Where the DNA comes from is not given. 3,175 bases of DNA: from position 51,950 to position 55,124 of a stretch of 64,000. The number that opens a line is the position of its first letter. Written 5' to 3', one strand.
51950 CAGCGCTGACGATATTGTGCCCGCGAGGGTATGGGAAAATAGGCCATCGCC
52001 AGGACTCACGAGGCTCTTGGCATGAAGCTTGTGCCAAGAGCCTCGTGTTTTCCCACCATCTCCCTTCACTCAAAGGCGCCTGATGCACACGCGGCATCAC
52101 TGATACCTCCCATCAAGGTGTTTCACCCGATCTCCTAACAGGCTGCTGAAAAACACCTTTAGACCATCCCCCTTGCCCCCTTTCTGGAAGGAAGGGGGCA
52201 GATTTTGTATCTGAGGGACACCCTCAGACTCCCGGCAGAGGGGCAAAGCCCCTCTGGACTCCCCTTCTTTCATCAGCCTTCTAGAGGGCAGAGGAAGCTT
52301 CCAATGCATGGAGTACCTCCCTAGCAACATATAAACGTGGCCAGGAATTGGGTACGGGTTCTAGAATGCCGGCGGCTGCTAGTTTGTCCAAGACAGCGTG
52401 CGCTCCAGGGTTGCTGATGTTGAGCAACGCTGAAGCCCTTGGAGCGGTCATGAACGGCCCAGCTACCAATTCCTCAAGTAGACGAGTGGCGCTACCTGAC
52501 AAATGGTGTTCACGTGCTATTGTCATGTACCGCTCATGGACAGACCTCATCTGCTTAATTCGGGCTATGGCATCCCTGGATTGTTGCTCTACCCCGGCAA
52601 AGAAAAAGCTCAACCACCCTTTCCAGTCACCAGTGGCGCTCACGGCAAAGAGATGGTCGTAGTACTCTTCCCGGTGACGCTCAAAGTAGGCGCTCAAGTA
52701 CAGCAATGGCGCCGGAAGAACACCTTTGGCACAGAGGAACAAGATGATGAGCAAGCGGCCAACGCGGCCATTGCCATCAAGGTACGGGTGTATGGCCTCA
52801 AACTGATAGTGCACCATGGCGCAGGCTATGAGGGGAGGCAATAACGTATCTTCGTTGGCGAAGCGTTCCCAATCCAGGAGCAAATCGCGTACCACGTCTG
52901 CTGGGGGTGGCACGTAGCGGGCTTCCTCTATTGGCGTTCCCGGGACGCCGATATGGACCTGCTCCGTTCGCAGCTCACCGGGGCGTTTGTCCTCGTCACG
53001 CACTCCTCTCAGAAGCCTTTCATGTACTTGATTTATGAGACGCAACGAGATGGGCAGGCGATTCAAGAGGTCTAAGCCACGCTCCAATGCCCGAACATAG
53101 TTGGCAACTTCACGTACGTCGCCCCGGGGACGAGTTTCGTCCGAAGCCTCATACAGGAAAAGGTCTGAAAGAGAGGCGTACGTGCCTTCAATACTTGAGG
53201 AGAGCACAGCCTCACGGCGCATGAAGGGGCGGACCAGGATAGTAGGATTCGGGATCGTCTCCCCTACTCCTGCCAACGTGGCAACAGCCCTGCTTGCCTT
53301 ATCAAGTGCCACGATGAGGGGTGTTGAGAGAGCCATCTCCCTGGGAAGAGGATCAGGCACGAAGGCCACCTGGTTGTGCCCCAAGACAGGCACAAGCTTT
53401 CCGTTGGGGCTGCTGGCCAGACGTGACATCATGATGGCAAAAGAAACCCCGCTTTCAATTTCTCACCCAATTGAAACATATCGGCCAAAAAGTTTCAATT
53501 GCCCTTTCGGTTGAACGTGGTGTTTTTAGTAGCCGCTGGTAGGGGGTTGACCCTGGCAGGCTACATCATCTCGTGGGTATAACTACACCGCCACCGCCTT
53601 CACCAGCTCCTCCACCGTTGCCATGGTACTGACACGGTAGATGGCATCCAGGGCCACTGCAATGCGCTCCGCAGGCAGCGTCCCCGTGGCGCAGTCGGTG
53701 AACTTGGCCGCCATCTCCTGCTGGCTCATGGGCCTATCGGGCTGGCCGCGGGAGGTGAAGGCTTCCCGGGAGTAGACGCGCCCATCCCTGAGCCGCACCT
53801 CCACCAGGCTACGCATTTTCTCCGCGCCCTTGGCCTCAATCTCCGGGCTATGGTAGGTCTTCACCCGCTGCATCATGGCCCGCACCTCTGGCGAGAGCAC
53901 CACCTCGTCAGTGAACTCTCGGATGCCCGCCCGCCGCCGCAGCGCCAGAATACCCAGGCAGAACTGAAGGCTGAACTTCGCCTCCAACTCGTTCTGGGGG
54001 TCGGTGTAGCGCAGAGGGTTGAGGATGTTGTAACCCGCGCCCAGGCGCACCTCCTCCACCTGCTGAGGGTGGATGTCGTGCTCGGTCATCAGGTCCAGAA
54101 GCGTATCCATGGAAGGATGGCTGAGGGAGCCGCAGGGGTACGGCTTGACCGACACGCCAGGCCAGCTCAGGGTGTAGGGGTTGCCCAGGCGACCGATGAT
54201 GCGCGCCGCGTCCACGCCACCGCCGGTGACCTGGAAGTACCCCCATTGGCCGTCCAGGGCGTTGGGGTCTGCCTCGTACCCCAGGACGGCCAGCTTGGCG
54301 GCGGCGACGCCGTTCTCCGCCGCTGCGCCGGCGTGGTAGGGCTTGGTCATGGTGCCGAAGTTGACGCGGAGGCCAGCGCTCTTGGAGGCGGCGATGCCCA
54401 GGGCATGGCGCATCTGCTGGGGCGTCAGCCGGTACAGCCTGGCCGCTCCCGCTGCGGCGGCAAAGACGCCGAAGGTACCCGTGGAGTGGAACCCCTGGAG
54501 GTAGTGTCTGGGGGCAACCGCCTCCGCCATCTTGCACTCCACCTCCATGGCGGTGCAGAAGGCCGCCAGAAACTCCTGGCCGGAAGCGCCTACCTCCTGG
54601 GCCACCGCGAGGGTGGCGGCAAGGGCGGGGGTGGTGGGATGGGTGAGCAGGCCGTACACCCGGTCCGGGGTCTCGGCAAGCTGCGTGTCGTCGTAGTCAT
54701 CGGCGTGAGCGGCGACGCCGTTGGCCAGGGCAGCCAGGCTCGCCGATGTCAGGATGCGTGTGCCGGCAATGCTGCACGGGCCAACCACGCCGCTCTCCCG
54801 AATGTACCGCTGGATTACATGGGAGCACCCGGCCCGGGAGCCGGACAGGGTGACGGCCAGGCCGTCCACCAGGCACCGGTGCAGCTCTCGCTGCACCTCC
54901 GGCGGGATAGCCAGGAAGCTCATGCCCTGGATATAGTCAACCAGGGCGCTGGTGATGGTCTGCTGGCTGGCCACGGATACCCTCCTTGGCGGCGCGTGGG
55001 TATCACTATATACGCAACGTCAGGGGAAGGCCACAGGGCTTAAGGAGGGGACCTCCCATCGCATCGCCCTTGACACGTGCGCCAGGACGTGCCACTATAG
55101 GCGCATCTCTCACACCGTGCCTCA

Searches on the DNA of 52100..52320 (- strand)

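Call 25: search_rna_families(source=window, start=52100, end=52320, threshold=evalue, max_evalue=10)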
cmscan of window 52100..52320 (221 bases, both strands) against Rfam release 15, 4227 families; matches with E-value up to 10: 7.
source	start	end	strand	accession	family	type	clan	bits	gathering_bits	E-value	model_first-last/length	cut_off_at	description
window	52116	52206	+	RF00111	SdsR_RyeB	Gene; sRNA;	CL00105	22.9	38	0.037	1-100/100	no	SdsR_RyeB RNA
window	52161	52297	-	RF01789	EBER1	Gene; sRNA;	-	16.7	50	0.16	1-166/166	no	Epstein-Barr virus EBER1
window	52257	52293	-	RF03961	mir-9033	Gene; miRNA;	-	14.3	100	3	1-72/72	no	mir-9033 microRNA precursor family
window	52218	52270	-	RF02937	Clostridiales-2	Gene; sRNA;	-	14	58.6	0.83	1-82/82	no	Clostridiales-2 RNA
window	52173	52219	+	RF01762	whalefall-1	Gene; sRNA;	-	12.6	37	1.2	1-56/56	no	Whalefall-1 RNA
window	52239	52263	+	RF01101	TLS-PK6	Cis-reg;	-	12.3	44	6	1-40/40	no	Pseudoknot of tRNA-like structure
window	52215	52259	-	RF00091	SNORA62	Gene; snRNA; snoRNA; HACA-box;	CL00040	12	80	4.5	99-143/154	no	Small nucleolar RNA SNORA62/SNORA6 family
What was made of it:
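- On Known structured RNA family (Rfam): The best match over the canonical copy is E=0.037, below threshold (call 25).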

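Call 65: build_rna_model(alignment_id=A1, structure=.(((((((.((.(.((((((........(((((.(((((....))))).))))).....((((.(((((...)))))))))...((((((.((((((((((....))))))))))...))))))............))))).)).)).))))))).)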
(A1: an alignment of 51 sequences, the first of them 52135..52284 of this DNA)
Model R1 built from alignment A1 (51 sequences, 156 columns); structure: as given.
model positions 149; base pairs 51; branch points 2; effective number of sequences 1.16; information 0.59 bits per position. Calibrated on 0.2 Mb of random sequence (short: E-values are rough).
structure used (alignment columns):
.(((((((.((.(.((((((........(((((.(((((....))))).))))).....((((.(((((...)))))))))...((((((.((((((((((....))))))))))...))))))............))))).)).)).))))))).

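Call 66: search_with_rna_model(model_id=R1, source=window, filters=off, max_evalue=1)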
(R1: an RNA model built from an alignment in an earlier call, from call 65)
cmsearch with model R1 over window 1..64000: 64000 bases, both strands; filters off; matches with E-value up to 1: 41.
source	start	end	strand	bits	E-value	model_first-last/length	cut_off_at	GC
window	52135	52284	-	122.7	9.5e-28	1-149/149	no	0.55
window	8022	8150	+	47.5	2e-09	1-149/149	no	0.62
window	28275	28441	+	41.6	5.5e-08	5-145/149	no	0.65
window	15541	15638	+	40.8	8.2e-08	1-149/149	no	0.63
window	26358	26442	-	38.1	3.9e-07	1-149/149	no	0.59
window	60818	60934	-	35.3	1.8e-06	1-149/149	no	0.62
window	15690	15806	+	34.5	2.9e-06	1-149/149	no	0.63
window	20731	20767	+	21.4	0.0045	81-116/149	no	0.68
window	31728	31752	+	18.9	0.018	86-110/149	no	0.76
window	31727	31751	-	18.6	0.021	86-110/149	no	0.76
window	4449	4487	+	18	0.029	1-149/149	no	0.56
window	26488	26539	-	18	0.03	1-149/149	no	0.54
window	4449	4487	-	17.9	0.031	1-149/149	no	0.56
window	26488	26539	+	17.7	0.035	1-149/149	no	0.54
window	48766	48815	+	17.5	0.039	1-149/149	no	0.72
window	8022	8150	-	15.5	0.12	1-149/149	no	0.62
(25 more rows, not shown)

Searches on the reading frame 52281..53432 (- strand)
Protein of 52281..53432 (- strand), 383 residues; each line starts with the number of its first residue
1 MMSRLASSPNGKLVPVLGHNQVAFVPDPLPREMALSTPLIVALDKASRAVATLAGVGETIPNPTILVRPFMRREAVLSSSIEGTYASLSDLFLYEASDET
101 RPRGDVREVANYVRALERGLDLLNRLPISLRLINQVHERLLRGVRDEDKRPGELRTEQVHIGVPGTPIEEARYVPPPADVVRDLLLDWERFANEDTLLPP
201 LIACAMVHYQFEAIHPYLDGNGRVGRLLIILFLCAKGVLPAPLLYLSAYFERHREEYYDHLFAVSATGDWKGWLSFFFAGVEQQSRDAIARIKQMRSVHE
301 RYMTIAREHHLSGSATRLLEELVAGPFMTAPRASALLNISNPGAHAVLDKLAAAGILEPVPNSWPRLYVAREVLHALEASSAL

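Call 24: search_protein_families(library=pfam, proteins=[window:52281-53432:-])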
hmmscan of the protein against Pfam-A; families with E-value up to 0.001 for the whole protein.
window:52281-53432:- (383 aa): 2 families
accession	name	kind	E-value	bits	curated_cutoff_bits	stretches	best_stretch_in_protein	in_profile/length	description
PF13784.11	Fic_N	-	1.9e-26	92.3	26.7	1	42-121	3-82/82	Fic/DOC family N-terminal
PF02661.23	Fic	-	6.4e-18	65.8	24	1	127-233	1-93/93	Fic/DOC family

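Call 86: find_encoding_contigs(protein=window:52281-53432:-, flank=2000, max_places=8)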
Protein window:52281-53432:- (383 aa): 3 contigs read that carry it; 3 places shown.
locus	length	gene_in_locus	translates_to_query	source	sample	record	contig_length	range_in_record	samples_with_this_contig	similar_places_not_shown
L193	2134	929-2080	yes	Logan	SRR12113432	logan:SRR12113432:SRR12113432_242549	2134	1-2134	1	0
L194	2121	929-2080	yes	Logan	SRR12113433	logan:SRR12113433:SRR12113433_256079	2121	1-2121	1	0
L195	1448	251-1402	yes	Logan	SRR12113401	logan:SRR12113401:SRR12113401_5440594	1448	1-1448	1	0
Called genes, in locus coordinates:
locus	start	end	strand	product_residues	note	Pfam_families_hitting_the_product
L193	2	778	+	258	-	?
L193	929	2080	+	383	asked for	PF13784:Fic_N, PF02661:Fic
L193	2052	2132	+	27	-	?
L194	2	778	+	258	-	?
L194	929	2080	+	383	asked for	PF13784:Fic_N, PF02661:Fic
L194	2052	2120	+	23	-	?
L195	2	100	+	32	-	?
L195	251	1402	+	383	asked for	PF13784:Fic_N, PF02661:Fic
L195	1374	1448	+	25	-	?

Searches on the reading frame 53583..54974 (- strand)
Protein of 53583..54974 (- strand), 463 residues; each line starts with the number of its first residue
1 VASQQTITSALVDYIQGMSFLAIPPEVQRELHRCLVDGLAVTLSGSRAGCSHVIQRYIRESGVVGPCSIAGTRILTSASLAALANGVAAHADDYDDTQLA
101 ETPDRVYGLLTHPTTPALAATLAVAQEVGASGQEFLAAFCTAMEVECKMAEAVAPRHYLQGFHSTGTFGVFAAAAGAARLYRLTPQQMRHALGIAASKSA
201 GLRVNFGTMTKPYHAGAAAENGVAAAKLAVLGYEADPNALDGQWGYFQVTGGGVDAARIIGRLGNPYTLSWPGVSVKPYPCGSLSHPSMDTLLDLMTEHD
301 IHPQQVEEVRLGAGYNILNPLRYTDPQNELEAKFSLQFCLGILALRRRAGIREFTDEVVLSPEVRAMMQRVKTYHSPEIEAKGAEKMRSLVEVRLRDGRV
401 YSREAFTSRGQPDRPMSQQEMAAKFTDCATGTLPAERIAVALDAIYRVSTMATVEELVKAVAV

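Call 71: search_protein_families(library=pfam, proteins=[window:53583-54974:-])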
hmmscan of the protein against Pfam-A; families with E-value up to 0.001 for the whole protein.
window:53583-54974:- (463 aa): 2 families
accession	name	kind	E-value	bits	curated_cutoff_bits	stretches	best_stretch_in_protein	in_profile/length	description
PF03972.19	MmgE_PrpD_N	-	1e-58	198.9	32.1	1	10-255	2-240/244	MmgE/PrpD N-terminal domain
PF19305.4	MmgE_PrpD_C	-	6.8e-34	117.6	32.1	1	279-438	1-164/173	MmgE/PrpD C-terminal domain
